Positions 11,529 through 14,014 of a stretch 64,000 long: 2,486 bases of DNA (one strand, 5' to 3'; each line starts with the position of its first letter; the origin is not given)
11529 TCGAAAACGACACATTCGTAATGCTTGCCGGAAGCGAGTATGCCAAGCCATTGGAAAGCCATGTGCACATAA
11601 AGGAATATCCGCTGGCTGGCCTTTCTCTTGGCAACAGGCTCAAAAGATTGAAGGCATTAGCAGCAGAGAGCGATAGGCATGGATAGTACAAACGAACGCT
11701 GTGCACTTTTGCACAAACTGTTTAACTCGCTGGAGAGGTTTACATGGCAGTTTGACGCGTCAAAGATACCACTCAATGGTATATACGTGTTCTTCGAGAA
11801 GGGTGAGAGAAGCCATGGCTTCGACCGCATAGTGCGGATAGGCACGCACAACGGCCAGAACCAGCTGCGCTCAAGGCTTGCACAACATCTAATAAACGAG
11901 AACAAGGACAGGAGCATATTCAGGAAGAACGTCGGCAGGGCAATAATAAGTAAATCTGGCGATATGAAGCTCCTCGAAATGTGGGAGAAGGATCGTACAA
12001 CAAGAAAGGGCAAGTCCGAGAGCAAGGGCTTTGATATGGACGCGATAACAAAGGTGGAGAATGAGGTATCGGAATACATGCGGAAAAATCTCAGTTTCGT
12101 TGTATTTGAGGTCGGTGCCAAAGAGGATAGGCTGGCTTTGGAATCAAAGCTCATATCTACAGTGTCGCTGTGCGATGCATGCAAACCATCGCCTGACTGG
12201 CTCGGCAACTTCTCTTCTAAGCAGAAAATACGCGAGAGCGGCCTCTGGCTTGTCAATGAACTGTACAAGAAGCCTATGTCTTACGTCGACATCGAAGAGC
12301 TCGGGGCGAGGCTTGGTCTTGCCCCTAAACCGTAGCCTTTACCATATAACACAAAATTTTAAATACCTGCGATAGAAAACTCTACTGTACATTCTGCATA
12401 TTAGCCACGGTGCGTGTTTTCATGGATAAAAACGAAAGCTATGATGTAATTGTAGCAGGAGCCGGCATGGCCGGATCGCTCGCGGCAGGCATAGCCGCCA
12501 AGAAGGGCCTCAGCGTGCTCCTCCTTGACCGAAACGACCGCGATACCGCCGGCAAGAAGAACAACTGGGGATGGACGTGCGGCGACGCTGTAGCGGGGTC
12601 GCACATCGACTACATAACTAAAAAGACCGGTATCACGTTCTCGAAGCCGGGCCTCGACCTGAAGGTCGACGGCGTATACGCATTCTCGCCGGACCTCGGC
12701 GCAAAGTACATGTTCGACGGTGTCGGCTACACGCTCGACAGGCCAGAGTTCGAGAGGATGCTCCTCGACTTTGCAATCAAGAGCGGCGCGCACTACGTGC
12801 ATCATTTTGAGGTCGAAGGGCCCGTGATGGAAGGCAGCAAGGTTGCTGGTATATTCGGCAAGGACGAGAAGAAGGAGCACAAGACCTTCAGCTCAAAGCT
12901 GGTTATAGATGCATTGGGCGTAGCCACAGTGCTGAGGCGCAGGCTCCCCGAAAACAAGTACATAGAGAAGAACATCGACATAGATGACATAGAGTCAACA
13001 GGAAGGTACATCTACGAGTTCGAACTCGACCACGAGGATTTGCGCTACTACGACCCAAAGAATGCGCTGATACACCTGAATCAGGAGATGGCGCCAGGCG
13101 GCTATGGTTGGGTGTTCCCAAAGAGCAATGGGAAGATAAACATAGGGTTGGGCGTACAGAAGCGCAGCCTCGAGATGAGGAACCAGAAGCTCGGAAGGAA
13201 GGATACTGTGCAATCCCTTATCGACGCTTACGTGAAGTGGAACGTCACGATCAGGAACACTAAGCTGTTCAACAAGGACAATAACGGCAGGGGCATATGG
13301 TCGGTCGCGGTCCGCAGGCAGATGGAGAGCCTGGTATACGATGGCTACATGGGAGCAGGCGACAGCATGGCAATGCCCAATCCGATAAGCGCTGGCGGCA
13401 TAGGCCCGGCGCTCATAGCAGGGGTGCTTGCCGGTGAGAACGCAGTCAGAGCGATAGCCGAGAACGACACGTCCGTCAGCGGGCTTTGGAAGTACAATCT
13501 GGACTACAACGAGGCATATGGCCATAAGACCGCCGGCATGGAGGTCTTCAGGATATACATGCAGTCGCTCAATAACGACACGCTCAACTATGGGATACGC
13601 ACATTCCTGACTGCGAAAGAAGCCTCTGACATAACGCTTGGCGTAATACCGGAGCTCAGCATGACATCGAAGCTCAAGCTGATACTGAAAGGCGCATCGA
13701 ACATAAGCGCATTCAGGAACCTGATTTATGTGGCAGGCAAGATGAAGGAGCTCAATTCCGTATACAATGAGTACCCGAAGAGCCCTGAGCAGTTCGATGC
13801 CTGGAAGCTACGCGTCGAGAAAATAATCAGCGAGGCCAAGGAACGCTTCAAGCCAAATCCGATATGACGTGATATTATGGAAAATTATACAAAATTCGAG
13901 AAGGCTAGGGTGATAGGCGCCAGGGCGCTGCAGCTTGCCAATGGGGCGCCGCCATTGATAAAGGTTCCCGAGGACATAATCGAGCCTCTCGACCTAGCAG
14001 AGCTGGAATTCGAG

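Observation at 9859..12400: AT-richer locus beside tRNA-Leu: HExxH protein divergent from a translationally coupled DUF6884-like + GIY-YIG nuclease pair (candidate uncharacterised system)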

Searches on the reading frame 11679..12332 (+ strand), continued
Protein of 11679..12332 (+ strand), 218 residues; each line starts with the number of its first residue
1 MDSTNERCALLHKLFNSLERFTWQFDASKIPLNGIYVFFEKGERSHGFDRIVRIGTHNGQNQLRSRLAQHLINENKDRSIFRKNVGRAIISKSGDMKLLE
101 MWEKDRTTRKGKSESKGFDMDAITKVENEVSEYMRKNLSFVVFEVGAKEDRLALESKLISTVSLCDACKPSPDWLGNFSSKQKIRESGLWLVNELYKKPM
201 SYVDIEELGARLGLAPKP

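Call 75: fold_search(model_id=the predicted structure, library=viral)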
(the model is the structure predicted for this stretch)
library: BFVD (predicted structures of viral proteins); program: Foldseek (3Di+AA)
matches with E <= 10: 93; with E <= 0.001: 0
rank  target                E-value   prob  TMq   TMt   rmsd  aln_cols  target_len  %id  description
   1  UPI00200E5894         4.6e-01  0.54  0.28  0.26   7.3       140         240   16  (no name look-up for this kind of identifier)
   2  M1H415                8.6e-01  0.25  0.27  0.19   7.1       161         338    9  (no name in the UniProt tables at hand)
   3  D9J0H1                1.1e+00  0.11  0.21  0.23  11.5       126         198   10  Gp24 [Brochothrix phage A9]
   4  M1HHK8                1.2e+00  0.12  0.23  0.25   8.8       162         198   10  (no name in the UniProt tables at hand)
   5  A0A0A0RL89            1.4e+00  0.08  0.17  0.24  11.8       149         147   11  (no name in the UniProt tables at hand)
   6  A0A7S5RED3            1.4e+00  0.02  0.12  0.13  16.6       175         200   14  (no name in the UniProt tables at hand)
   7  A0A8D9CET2            1.5e+00  0.03  0.14  0.22  13.5       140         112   14  Uncharacterized protein [uncultured marine phage]
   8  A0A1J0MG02            1.7e+00  0.20  0.27  0.37   8.1       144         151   11  GIY-YIG domain-containing protein [Serratia phage vB_Sru_IME250]
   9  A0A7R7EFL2            1.7e+00  0.16  0.28  0.21  14.0       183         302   14  (no name in the UniProt tables at hand)
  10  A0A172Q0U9            1.9e+00  0.05  0.16  0.19  12.8       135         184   10  Uncharacterized protein [Acinetobacter phage vB_AbaM_ME3]
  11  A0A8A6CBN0            2.2e+00  0.14  0.26  0.44   9.6       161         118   15  (no name in the UniProt tables at hand)
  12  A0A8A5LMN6            2.2e+00  0.04  0.13  0.16   9.6       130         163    9  Uncharacterized protein [Arthrobacter phage Prairie]
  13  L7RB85                2.2e+00  0.03  0.17  0.13  12.2       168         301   12  BRO family protein [Acanthamoeba polyphaga moumouvirus]
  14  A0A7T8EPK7            2.2e+00  0.02  0.14  0.07  17.2       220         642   10  Uncharacterized protein [Erwinia phage pEa_SNUABM_5]
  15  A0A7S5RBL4            2.3e+00  0.03  0.15  0.22  12.3       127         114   13  Uncharacterized protein [Rhizobium phage RHph_I20]
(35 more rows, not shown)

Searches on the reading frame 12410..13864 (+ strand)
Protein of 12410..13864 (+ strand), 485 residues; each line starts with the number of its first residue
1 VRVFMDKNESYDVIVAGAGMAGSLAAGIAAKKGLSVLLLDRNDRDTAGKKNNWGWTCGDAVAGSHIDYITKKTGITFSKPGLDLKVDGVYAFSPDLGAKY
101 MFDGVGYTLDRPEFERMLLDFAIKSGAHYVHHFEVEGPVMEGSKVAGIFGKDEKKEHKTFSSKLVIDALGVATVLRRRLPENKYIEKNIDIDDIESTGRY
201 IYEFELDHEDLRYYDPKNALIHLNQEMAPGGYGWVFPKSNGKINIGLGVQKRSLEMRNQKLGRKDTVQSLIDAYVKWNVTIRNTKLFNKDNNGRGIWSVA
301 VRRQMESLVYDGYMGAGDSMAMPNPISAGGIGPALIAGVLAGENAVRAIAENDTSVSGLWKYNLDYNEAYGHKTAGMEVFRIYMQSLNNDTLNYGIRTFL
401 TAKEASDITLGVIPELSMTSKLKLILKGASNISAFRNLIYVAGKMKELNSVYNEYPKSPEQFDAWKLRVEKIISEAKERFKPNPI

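Call 6: search_protein_families(library=pfam, proteins=[window:12410-13864:+], max_evalue=0.1)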
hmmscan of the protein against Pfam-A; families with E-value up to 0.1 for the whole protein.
window:12410-13864:+ (485 aa): 16 families
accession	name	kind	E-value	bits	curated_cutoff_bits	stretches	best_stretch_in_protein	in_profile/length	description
PF22578.2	GGR_cat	-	1.4e-13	51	27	1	210-258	14-59/88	Geranylgeranyl reductase catalytic domain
PF12831.13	FAD_oxidored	-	6.5e-09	36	27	1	12-43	1-32/416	FAD dependent oxidoreductase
PF01494.25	FAD_binding_3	-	4.2e-08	33.2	22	2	11-47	2-38/349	FAD binding domain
PF01266.30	DAO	-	9.6e-08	32.4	27.9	1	12-58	1-48/353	FAD dependent oxidoreductase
PF13450.12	NAD_binding_8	-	3.7e-05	24.3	21.9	1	15-44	1-30/68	NAD(P)-binding Rossmann-like domain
PF01134.28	GIDA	-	0.00019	21.1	22.1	1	12-63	1-46/391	Glucose inhibited division protein A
PF03486.20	HI0933_like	-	0.00043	20.2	50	1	12-44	2-34/244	HI0933-like protein Rossmann domain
PF00890.30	FAD_binding_2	-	0.00049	19.9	20.4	1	12-42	1-31/414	FAD binding domain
PF00996.24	GDI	-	0.00057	19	23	1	8-44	2-38/436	GDP dissociation inhibitor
PF01262.27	AlaDh_PNT_C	-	0.0086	16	23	1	12-44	30-62/214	Alanine dehydrogenase/PNT, C-terminal domain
PF05834.18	Lycopene_cycl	-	0.0098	15.4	23.4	1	12-63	1-52/380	Lycopene cyclase protein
PF04820.20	Trp_halogenase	-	0.012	14.9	21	0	106-175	152-217/458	Tryptophan halogenase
PF00731.26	AIRC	-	0.015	15.3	30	1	8-37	52-81/148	AIR carboxylase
PF02737.24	3HCDH_N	-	0.018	15.4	22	1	13-60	2-49/180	3-hydroxyacyl-CoA dehydrogenase, NAD binding domain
PF01946.23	Thi4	-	0.024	14.3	26.2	1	8-42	15-50/235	Thi4 family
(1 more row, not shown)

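Call 49: find_related_loci(query=window:12410-13864:+, collection=metagenome_contigs, flank=10000)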
Query window:12410-13864:+ (485 aa) in metagenome_contigs; peptide patterns used: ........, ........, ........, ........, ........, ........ (x = any residue, [..] = any of these).
134 stretches matched a pattern; 5 encode a relative of the query (tblastn E <= 1e-3); 5 distinct loci.
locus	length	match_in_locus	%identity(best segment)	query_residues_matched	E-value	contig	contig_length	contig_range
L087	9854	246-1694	84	3-485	0e+0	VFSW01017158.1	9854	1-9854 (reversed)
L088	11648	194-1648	72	1-485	0e+0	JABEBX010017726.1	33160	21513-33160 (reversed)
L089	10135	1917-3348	60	5-485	1e-175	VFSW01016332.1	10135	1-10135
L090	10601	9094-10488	44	9-480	4e-122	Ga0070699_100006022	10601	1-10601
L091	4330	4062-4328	80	5-93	1e-37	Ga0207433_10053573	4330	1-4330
